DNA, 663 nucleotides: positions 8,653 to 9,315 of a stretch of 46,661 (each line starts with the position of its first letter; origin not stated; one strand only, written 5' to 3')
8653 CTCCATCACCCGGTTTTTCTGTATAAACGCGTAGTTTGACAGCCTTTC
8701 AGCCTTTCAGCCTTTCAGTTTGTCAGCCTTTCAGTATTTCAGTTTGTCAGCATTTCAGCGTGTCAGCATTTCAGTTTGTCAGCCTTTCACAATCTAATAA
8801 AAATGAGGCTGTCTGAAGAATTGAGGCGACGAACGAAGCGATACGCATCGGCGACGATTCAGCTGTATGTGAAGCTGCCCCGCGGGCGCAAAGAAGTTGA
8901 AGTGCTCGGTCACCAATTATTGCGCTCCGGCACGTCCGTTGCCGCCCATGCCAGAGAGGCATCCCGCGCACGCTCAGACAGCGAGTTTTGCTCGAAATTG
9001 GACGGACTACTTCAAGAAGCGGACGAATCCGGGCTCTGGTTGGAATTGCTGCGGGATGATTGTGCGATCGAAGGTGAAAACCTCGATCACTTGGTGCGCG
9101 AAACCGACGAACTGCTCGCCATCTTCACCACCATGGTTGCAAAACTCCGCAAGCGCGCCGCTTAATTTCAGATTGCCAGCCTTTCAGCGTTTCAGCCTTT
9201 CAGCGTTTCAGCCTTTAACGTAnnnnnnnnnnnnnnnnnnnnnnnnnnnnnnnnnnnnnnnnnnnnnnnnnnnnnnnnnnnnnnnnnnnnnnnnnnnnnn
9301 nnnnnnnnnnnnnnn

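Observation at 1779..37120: Mosaic family of A-poor short-period repeat modules fills almost every gene junction of the EPS locus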

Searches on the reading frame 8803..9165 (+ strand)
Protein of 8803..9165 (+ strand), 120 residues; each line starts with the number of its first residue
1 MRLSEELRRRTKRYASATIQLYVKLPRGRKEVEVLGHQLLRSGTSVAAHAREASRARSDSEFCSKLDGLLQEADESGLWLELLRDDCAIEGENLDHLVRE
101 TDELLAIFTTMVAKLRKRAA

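Call 47: find_homologous_proteins(query=window:8803-9165:+, max_evalue=1e-10)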
Query window:8803-9165:+ (120 aa): 5789 proteins with E <= 1e-10 among 5899 candidates; the best 120 are listed.
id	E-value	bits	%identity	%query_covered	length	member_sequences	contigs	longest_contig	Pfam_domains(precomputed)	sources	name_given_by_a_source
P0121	3.6e-69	247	100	100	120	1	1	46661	PF05635.18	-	-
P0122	1.3e-67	242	98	100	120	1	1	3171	PF05635.18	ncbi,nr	ncbi:MAG: four helix bundle protein [Verrucomicrobia bacterium]|nr:four helix bundle protein [Verruc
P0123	1.6e-60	220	90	98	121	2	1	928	PF05635.18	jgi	jgi:four helix bundle protein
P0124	1.8e-59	216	91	97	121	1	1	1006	PF05635.18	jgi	-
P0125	1.5e-58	213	90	97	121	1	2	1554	PF05635.18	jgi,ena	-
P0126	2.7e-58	212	88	97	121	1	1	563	PF05635.18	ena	-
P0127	7.3e-58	211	87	98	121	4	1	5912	PF05635.18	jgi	jgi:four helix bundle protein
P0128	8.2e-58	211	87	98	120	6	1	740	PF05635.18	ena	-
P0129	5.4e-57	208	83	99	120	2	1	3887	PF05635.18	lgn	-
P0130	8.5e-56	204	86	98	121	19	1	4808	PF05635.18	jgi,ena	-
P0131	9.5e-56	204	83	100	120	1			PF05635.18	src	-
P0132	1.0e-55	204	85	97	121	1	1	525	PF05635.18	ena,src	-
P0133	1.4e-55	204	85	100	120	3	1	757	PF05635.18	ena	-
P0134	1.5e-55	204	84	98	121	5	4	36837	PF05635.18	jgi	jgi:four helix bundle protein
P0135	1.7e-55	203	85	98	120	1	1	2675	PF05635.18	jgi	-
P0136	2.5e-55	203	84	98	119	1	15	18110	PF05635.18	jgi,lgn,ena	-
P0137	2.6e-55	203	83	100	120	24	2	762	PF05635.18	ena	-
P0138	2.6e-55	203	85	99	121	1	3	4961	PF05635.18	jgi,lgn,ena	jgi:four helix bundle protein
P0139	3.3e-55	202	85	98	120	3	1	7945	PF05635.18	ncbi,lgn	-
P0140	3.7e-55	202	83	99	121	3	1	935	PF05635.18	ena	-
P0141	3.8e-55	202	85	98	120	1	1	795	PF05635.18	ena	-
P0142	4.0e-55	202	82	99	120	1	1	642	PF05635.18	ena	-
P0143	4.4e-55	202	82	99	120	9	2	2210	PF05635.18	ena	-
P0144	5.7e-55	202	82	100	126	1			PF05635.18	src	-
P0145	6.9e-55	201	82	99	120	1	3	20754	PF05635.18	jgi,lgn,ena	jgi:four helix bundle protein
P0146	7.1e-55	201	84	98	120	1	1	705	PF05635.18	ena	-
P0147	7.4e-55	201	84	98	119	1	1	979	PF05635.18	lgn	-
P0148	8.0e-55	201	82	99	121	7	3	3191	PF05635.18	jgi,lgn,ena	jgi:four helix bundle protein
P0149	8.1e-55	201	80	100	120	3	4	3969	PF05635.18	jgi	jgi:four helix bundle protein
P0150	9.3e-55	201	82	99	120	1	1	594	PF05635.18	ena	-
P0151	9.7e-55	201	84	98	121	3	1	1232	PF05635.18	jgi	-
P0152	1.1e-54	201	85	97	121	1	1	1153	PF05635.18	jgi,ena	-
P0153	1.1e-54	201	84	97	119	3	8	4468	PF05635.18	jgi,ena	jgi:four helix bundle protein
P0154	1.2e-54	201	85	98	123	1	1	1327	PF05635.18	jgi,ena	-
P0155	1.3e-54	201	80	100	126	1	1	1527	PF05635.18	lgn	-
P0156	1.5e-54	200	82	98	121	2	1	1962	PF05635.18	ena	-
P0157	1.5e-54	200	83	99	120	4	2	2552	PF05635.18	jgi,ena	jgi:four helix bundle protein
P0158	1.6e-54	200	82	98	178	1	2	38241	PF05635.18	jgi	jgi:four helix bundle protein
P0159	1.7e-54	200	82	99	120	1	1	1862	PF05635.18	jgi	jgi:four helix bundle protein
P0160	1.9e-54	200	84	98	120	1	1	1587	PF05635.18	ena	-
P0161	2.1e-54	200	84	97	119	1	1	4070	PF05635.18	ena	-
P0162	2.1e-54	200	81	97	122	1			PF05635.18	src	-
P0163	2.2e-54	200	82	99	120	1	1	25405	PF05635.18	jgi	jgi:four helix bundle protein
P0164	2.2e-54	200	83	98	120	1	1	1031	PF05635.18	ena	-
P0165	2.3e-54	200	96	83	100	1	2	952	PF05635.18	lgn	-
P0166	2.3e-54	200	82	99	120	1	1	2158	PF05635.18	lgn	-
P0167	2.6e-54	200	82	99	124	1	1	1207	PF05635.18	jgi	-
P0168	2.6e-54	200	84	98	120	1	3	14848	PF05635.18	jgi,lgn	jgi:four helix bundle protein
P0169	2.7e-54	200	85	97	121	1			PF05635.18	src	-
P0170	2.9e-54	199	84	98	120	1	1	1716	PF05635.18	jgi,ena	-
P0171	3.2e-54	199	83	99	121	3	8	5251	PF05635.18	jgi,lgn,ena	-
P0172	3.2e-54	199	85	98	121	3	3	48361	PF05635.18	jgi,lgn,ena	jgi:four helix bundle protein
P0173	3.6e-54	199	83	98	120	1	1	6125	PF05635.18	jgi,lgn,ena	-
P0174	3.9e-54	199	82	99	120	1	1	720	PF05635.18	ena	-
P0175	4.0e-54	199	83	100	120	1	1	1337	PF05635.18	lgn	-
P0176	4.0e-54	199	84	98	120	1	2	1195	PF05635.18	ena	-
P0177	4.1e-54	199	81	99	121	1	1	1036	PF05635.18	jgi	jgi:four helix bundle protein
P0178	4.4e-54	199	83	98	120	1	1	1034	PF05635.18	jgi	jgi:four helix bundle protein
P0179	4.4e-54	199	81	99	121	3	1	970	PF05635.18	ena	-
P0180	4.7e-54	199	84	98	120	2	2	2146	PF05635.18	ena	-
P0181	5.0e-54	199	85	98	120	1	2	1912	PF05635.18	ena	-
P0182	5.0e-54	199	79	99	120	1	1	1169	PF05635.18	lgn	-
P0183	5.5e-54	199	85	98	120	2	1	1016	PF05635.18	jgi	jgi:four helix bundle protein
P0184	5.6e-54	198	84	98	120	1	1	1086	PF05635.18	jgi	jgi:four helix bundle protein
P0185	5.6e-54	198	83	98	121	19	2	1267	PF05635.18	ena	-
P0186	5.8e-54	198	82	98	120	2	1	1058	PF05635.18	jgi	jgi:four helix bundle protein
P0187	6.0e-54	198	82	98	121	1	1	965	PF05635.18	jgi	jgi:four helix bundle protein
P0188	6.2e-54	198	84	97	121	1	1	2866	PF05635.18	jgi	jgi:four helix bundle protein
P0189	6.4e-54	198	83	97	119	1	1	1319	PF05635.18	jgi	jgi:four helix bundle protein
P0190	6.5e-54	198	81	99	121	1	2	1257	PF05635.18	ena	-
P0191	6.8e-54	198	82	100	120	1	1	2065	PF05635.18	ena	-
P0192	6.9e-54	198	81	98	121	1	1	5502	PF05635.18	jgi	jgi:four helix bundle protein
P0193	6.9e-54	198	81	98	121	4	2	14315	PF05635.18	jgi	jgi:four helix bundle protein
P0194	7.5e-54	198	82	99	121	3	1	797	PF05635.18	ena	-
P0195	7.9e-54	198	82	98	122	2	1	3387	PF05635.18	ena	-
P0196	7.9e-54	198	83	97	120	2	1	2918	PF05635.18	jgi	jgi:four helix bundle protein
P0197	9.3e-54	198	81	99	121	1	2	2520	PF05635.18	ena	-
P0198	1.0e-53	198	82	99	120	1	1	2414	PF05635.18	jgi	jgi:four helix bundle protein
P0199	1.2e-53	197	81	98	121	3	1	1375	PF05635.18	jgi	jgi:four helix bundle protein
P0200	1.2e-53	197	81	100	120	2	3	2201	PF05635.18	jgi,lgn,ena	-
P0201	1.2e-53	197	82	98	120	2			PF05635.18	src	-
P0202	1.2e-53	197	83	99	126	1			PF05635.18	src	-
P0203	1.2e-53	197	84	98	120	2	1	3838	PF05635.18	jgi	jgi:four helix bundle protein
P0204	1.3e-53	197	83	98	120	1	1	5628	PF05635.18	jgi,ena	-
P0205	1.3e-53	197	81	100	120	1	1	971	PF05635.18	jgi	jgi:four helix bundle protein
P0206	1.3e-53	197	84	98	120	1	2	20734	PF05635.18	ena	-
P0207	1.4e-53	197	80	99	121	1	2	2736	PF05635.18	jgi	jgi:four helix bundle protein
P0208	1.4e-53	197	79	99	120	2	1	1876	PF05635.18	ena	-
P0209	1.4e-53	197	81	98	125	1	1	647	PF05635.18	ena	-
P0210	1.7e-53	197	83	98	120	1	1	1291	PF05635.18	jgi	jgi:four helix bundle protein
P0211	1.8e-53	197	82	98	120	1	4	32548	PF05635.18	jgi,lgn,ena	jgi:four helix bundle protein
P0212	1.8e-53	197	82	98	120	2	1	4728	PF05635.18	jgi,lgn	jgi:four helix bundle protein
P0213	1.9e-53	197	82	98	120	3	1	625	PF05635.18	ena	-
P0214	1.9e-53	197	81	100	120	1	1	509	PF05635.18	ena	-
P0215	2.0e-53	197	81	99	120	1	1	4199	PF05635.18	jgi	jgi:four helix bundle protein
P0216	2.0e-53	197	82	99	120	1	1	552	PF05635.18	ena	-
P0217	2.0e-53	197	82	98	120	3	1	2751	PF05635.18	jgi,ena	-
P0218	2.1e-53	197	82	98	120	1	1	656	PF05635.18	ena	-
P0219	2.2e-53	197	81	98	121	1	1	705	PF05635.18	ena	-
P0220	2.3e-53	197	81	98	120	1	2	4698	PF05635.18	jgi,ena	jgi:four helix bundle protein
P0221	2.4e-53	196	82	99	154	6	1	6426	PF05635.18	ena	-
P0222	2.5e-53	196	83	98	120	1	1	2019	PF05635.18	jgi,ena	-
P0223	2.5e-53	196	82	98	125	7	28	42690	PF05635.18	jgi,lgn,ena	jgi:four helix bundle protein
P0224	2.6e-53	196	81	100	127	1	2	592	PF05635.18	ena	-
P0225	2.6e-53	196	81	97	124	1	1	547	PF05635.18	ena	-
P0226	2.6e-53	196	83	98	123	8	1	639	PF05635.18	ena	-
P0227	2.6e-53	196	82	98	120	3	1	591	PF05635.18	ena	-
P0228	2.8e-53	196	81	99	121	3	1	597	PF05635.18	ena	-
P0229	2.9e-53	196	81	100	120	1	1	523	PF05635.18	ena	-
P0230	3.0e-53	196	80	98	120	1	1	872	PF05635.18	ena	-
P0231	3.2e-53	196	80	98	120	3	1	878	PF05635.18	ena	-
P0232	3.2e-53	196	82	99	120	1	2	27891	PF05635.18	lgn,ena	-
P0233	3.3e-53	196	80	98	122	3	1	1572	PF05635.18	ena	-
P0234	3.4e-53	196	79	99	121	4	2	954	PF05635.18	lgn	-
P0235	3.5e-53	196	82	98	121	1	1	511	PF05635.18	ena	-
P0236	3.5e-53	196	82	98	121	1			PF05635.18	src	-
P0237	3.6e-53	196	81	98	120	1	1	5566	PF05635.18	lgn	-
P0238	3.6e-53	196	80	98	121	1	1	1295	PF05635.18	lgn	-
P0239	3.9e-53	196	82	99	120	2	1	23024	PF05635.18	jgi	jgi:four helix bundle protein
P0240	3.9e-53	196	81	98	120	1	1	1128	PF05635.18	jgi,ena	-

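Call 48: find_encoding_contigs(protein=P0122, flank=10000, max_places=10)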
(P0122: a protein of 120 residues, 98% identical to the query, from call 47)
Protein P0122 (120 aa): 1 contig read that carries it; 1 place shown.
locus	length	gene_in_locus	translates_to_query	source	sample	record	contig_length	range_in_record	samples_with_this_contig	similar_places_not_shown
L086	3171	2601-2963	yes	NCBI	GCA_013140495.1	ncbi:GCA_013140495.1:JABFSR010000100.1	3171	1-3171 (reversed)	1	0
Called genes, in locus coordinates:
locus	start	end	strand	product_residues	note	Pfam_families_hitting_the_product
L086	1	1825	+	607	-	PF01656:CbiA, PF10609:ParA, PF13614:AAA_31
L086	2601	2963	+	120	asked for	PF05635:23S_rRNA_IVP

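Call 49: find_encoding_contigs(protein=P0136, flank=10000, max_places=10)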
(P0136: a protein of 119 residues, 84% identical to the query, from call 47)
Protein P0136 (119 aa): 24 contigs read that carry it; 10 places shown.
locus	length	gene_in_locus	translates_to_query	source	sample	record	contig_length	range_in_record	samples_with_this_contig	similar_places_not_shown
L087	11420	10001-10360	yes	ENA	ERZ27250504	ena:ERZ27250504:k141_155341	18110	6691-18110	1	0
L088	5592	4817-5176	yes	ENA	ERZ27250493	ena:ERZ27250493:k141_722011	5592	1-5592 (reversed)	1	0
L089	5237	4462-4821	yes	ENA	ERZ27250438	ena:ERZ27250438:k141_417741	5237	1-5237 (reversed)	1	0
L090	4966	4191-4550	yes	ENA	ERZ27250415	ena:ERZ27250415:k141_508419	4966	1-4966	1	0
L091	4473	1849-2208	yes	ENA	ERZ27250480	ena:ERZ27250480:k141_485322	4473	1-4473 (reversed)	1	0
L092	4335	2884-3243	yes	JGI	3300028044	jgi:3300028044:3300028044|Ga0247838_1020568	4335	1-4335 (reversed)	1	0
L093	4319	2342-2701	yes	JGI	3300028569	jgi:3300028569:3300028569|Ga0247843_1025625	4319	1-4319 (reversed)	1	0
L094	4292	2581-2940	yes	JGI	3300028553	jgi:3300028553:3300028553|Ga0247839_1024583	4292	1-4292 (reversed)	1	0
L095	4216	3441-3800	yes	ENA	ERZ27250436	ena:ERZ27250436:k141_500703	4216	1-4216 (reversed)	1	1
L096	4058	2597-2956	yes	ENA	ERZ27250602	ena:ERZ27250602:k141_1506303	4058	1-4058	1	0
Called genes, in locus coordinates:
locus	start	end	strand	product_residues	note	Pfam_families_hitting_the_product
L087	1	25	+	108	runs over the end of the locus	-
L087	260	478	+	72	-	-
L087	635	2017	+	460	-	-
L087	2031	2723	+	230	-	-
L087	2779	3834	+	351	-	PF01075:Glyco_transf_9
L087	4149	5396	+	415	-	PF20706:GT4-conflict, PF00534:Glycos_transf_1, PF13692:Glyco_trans_1_4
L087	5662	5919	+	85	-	PF03683:UPF0175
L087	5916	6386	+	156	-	PF11848:DUF3368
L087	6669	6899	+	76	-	PF02604:PhdYeFM_antitox (weak)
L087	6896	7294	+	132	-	PF01850:PIN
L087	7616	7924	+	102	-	PF24839:DUF7718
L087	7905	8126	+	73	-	-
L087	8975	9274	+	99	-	-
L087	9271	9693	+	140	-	PF01850:PIN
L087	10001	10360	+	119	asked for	PF05635:23S_rRNA_IVP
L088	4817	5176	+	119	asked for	PF05635:23S_rRNA_IVP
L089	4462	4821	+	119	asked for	PF05635:23S_rRNA_IVP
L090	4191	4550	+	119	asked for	PF05635:23S_rRNA_IVP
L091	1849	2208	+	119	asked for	PF05635:23S_rRNA_IVP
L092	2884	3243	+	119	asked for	PF05635:23S_rRNA_IVP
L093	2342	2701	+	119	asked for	PF05635:23S_rRNA_IVP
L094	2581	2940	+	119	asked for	PF05635:23S_rRNA_IVP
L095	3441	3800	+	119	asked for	PF05635:23S_rRNA_IVP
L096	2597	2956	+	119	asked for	PF05635:23S_rRNA_IVP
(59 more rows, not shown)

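Call 53: find_encoding_contigs(protein=P0223, flank=10000, max_places=10)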
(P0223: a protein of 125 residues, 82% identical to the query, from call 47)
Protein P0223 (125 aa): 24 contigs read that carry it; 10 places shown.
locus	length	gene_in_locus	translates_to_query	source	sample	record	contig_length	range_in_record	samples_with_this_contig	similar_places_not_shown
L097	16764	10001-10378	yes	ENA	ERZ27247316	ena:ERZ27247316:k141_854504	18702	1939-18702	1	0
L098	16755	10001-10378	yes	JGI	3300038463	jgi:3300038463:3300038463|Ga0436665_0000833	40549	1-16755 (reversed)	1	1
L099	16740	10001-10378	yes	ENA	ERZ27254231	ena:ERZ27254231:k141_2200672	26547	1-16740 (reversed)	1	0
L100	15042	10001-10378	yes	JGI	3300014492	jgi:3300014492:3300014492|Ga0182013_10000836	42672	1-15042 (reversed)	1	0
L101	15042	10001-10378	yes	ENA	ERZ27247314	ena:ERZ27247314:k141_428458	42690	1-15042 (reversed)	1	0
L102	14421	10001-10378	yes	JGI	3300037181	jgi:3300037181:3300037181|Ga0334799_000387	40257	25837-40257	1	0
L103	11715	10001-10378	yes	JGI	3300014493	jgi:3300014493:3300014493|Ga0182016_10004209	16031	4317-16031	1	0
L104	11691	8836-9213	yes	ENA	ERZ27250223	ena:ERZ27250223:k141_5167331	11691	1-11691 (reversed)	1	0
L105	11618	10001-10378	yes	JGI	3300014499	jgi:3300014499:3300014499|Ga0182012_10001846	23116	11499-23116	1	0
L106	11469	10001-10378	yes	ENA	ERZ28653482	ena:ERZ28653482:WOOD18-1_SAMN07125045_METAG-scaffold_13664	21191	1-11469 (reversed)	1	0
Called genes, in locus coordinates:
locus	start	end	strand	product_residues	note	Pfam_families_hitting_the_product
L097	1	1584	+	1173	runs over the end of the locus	?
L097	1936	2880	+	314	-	PF00535:Glycos_transf_2, PF10111:Glyco_tranf_2_2, PF13506:Glyco_transf_21 (faint), PF13641:Glyco_tranf_2_3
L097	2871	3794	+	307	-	-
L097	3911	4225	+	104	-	-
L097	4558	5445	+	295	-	-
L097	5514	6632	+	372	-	PF04577:Glyco_transf_61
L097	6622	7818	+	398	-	PF13439:Glyco_transf_4 (faint), PF13579:Glyco_trans_4_4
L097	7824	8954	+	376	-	PF13439:Glyco_transf_4 (weak), PF00534:Glycos_transf_1, PF13692:Glyco_trans_1_4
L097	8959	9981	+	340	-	PF00535:Glycos_transf_2, PF10111:Glyco_tranf_2_2, PF13641:Glyco_tranf_2_3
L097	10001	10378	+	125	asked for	PF05635:23S_rRNA_IVP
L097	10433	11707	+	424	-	PF20706:GT4-conflict (faint), PF00534:Glycos_transf_1, PF13692:Glyco_trans_1_4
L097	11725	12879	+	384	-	PF00534:Glycos_transf_1, PF13692:Glyco_trans_1_4 (faint)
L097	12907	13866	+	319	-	PF13641:Glyco_tranf_2_3 (weak), PF13632:Glyco_trans_2_3 (weak)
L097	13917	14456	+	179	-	PF00132:Hexapep, PF14602:Hexapep_2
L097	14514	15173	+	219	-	PF00132:Hexapep, PF14602:Hexapep_2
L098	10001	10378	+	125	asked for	PF05635:23S_rRNA_IVP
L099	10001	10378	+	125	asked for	PF05635:23S_rRNA_IVP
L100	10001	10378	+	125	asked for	PF05635:23S_rRNA_IVP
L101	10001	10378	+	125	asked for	PF05635:23S_rRNA_IVP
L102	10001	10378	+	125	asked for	PF05635:23S_rRNA_IVP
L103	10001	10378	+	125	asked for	PF05635:23S_rRNA_IVP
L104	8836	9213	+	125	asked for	PF05635:23S_rRNA_IVP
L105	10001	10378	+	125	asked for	PF05635:23S_rRNA_IVP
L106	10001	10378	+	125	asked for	PF05635:23S_rRNA_IVP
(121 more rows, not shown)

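Call 57: find_encoding_contigs(protein=P0172, flank=10000, max_places=4)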
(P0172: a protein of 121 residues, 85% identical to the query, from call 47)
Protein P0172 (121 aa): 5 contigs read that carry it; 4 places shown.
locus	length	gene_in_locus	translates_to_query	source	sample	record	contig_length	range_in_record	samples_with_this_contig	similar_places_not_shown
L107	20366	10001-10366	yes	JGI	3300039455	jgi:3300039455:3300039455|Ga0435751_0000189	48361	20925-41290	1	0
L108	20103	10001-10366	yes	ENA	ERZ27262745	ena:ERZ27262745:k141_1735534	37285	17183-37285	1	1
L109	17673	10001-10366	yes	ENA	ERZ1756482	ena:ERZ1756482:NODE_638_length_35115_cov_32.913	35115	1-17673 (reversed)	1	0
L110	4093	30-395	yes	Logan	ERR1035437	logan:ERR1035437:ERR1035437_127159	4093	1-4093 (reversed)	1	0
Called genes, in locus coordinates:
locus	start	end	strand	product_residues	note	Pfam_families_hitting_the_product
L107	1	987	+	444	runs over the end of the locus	-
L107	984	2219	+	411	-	PF20706:GT4-conflict, PF00534:Glycos_transf_1, PF13692:Glyco_trans_1_4, PF13524:Glyco_trans_1_2 (faint)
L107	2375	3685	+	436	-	PF13579:Glyco_trans_4_4 (weak), PF13439:Glyco_transf_4 (faint), PF13692:Glyco_trans_1_4 (weak)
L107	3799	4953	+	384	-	PF00534:Glycos_transf_1, PF13692:Glyco_trans_1_4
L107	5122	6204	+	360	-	PF20706:GT4-conflict, PF00534:Glycos_transf_1, PF13692:Glyco_trans_1_4, PF13524:Glyco_trans_1_2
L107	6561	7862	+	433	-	PF13439:Glyco_transf_4, PF13579:Glyco_trans_4_4, PF20706:GT4-conflict, PF00534:Glycos_transf_1, PF13692:Glyco_trans_1_4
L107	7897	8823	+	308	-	PF01073:3Beta_HSD, PF01370:Epimerase, PF02719:Polysacc_synt_2, PF04321:RmlD_sub_bind, PF07993:NAD_binding_4 (faint), PF13460:NAD_binding_10, PF16363:GDP_Man_Dehyd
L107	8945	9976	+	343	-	PF01073:3Beta_HSD, PF01370:Epimerase, PF02719:Polysacc_synt_2, PF04321:RmlD_sub_bind (weak), PF05368:NmrA, PF13460:NAD_binding_10, PF16363:GDP_Man_Dehyd, PF08485:Polysacc_syn_2C, +2 more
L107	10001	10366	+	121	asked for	PF05635:23S_rRNA_IVP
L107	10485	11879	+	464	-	PF01370:Epimerase (weak), PF14667:Polysacc_synt_C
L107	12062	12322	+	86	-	PF05635:23S_rRNA_IVP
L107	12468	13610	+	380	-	PF02350:Epimerase_2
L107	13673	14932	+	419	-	PF13439:Glyco_transf_4, PF13579:Glyco_trans_4_4, PF00534:Glycos_transf_1, PF13692:Glyco_trans_1_4, PF13524:Glyco_trans_1_2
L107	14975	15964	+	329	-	PF01073:3Beta_HSD, PF01370:Epimerase, PF04321:RmlD_sub_bind, PF13460:NAD_binding_10, PF07993:NAD_binding_4, PF16363:GDP_Man_Dehyd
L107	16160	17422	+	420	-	PF00953:Glycos_transf_4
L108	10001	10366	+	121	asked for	PF05635:23S_rRNA_IVP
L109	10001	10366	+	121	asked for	PF05635:23S_rRNA_IVP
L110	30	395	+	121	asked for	PF05635:23S_rRNA_IVP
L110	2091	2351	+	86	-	PF05635:23S_rRNA_IVP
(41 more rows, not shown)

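Call 58: find_encoding_contigs(protein=P0134, flank=10000, max_places=4)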
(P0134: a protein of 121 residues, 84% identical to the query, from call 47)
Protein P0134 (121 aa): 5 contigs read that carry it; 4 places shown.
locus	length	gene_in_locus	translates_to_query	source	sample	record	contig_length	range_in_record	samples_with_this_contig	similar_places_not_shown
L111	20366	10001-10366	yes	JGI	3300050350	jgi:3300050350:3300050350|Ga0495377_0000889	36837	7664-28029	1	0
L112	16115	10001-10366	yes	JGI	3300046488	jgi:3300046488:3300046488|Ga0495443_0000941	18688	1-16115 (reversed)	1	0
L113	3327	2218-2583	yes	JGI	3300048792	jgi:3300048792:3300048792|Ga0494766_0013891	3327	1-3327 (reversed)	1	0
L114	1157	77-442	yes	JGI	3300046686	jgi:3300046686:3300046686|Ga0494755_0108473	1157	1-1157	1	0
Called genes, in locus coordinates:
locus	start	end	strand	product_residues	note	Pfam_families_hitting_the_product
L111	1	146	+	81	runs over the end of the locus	-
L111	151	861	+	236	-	PF13489:Methyltransf_23, PF13847:Methyltransf_31, PF08241:Methyltransf_11, PF08242:Methyltransf_12 (weak), PF13649:Methyltransf_25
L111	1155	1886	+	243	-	PF13489:Methyltransf_23, PF08241:Methyltransf_11, PF08242:Methyltransf_12, PF13649:Methyltransf_25, PF13847:Methyltransf_31 (weak)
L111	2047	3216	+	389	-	PF13439:Glyco_transf_4, PF13579:Glyco_trans_4_4, PF20706:GT4-conflict (faint), PF00534:Glycos_transf_1, PF13692:Glyco_trans_1_4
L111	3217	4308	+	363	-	PF20706:GT4-conflict, PF00534:Glycos_transf_1, PF13692:Glyco_trans_1_4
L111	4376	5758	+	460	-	PF04932:Wzy_C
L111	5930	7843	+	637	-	PF13522:GATase_6, PF13537:GATase_7, PF00733:Asn_synthase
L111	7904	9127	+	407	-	PF13439:Glyco_transf_4, PF13579:Glyco_trans_4_4, PF20706:GT4-conflict, PF00534:Glycos_transf_1, PF13692:Glyco_trans_1_4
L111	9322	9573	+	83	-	-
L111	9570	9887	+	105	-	PF05016:ParE_toxin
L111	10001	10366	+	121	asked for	PF05635:23S_rRNA_IVP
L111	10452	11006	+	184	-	PF00132:Hexapep (faint)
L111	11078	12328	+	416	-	PF13579:Glyco_trans_4_4 (weak), PF00534:Glycos_transf_1, PF13692:Glyco_trans_1_4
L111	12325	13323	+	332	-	PF01073:3Beta_HSD, PF01370:Epimerase, PF02719:Polysacc_synt_2 (faint), PF04321:RmlD_sub_bind, PF13460:NAD_binding_10, PF16363:GDP_Man_Dehyd, PF07993:NAD_binding_4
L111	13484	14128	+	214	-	PF02698:DUF218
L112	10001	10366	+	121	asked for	PF05635:23S_rRNA_IVP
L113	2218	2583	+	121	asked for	PF05635:23S_rRNA_IVP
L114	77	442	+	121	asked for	PF05635:23S_rRNA_IVP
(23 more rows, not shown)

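Call 82: search_protein_families(library=ncbifam, proteins=[window:8803-9165:+], max_evalue=0.01)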
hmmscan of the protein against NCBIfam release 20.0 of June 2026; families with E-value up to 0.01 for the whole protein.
window:8803-9165:+ (120 aa): 1 family
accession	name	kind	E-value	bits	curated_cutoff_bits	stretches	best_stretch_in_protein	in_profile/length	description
TIGR02436.1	TIGR02436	subfamily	3.3e-17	62.7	24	1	9-115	3-108/109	four helix bundle protein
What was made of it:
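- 8803..9165 (+): Four-helix-bundle gene (PF05635/TIGR02436), abutted by arrays on both sides. In all five independent loci sampled it is a conserved passenger of polysaccharide loci. calls 47, 49, 53, 57, 58, 82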
